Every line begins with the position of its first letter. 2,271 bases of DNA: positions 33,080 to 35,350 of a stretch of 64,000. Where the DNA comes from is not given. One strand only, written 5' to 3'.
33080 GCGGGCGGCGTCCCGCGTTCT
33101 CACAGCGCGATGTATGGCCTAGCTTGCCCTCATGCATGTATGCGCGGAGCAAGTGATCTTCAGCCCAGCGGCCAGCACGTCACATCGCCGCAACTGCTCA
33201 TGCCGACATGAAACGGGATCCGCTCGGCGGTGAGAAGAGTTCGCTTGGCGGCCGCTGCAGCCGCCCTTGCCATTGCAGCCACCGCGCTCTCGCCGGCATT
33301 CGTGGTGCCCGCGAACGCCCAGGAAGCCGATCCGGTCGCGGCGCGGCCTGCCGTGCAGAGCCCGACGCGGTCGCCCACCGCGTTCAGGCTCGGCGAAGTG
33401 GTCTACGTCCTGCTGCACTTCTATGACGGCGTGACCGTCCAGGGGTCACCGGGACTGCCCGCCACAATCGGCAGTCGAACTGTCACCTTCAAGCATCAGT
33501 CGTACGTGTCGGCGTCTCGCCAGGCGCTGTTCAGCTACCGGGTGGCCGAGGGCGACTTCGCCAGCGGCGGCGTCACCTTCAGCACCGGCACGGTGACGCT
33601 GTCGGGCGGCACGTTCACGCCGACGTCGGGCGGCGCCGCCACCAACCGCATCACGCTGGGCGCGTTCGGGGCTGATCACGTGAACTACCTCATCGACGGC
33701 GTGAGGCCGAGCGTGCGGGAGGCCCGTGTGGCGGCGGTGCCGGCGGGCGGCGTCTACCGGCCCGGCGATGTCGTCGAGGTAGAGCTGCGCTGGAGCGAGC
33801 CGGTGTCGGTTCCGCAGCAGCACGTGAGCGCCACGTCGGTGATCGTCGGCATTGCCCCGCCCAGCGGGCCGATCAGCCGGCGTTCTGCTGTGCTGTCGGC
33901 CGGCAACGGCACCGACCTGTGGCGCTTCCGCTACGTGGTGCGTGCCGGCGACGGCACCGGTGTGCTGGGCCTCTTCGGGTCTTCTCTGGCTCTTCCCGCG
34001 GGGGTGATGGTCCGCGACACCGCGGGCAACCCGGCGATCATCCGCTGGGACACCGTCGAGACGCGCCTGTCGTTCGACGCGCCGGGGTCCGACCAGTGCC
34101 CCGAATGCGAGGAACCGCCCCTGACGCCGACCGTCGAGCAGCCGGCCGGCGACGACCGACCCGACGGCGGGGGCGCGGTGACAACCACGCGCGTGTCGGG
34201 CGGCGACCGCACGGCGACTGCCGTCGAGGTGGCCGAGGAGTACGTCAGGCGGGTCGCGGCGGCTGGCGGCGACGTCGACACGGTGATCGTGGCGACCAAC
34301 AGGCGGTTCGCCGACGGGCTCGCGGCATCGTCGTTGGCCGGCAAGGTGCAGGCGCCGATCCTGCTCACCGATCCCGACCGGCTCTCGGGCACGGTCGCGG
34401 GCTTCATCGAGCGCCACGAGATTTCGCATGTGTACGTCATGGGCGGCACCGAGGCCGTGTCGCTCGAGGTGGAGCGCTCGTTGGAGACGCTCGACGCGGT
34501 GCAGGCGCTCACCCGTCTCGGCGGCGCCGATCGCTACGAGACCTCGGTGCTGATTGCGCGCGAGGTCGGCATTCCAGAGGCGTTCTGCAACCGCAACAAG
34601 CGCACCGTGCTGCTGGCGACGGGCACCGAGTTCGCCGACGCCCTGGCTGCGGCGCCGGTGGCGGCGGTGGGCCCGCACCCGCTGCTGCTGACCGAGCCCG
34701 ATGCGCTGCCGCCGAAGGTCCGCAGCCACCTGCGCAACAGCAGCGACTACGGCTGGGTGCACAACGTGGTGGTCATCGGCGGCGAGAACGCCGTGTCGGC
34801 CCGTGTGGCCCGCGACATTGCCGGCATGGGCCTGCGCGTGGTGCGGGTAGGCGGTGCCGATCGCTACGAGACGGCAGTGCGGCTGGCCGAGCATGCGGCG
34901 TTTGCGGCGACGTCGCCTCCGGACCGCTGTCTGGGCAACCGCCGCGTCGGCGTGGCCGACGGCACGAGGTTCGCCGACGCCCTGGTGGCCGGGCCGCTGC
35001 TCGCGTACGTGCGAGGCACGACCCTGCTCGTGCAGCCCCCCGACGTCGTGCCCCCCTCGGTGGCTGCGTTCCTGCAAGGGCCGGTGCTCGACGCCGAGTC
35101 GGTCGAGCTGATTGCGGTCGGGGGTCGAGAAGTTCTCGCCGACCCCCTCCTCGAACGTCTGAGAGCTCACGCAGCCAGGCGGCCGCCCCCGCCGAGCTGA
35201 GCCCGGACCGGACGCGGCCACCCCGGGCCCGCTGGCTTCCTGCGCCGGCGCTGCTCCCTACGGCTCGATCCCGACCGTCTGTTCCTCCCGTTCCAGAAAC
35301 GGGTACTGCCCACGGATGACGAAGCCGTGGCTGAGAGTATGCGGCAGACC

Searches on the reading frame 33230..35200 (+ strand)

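Call 26: search_protein_families(library=pfam, proteins=[window:33230-35200:+], max_evalue=0.01)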
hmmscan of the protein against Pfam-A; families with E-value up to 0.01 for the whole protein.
window:33230-35200:+ (656 aa): 1 family
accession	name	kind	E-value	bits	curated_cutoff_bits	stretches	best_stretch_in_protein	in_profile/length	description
PF04122.17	CW_binding_2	-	2e-48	163.3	24.9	3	429-526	1-72/73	Cell wall binding domain 2 (CWB2)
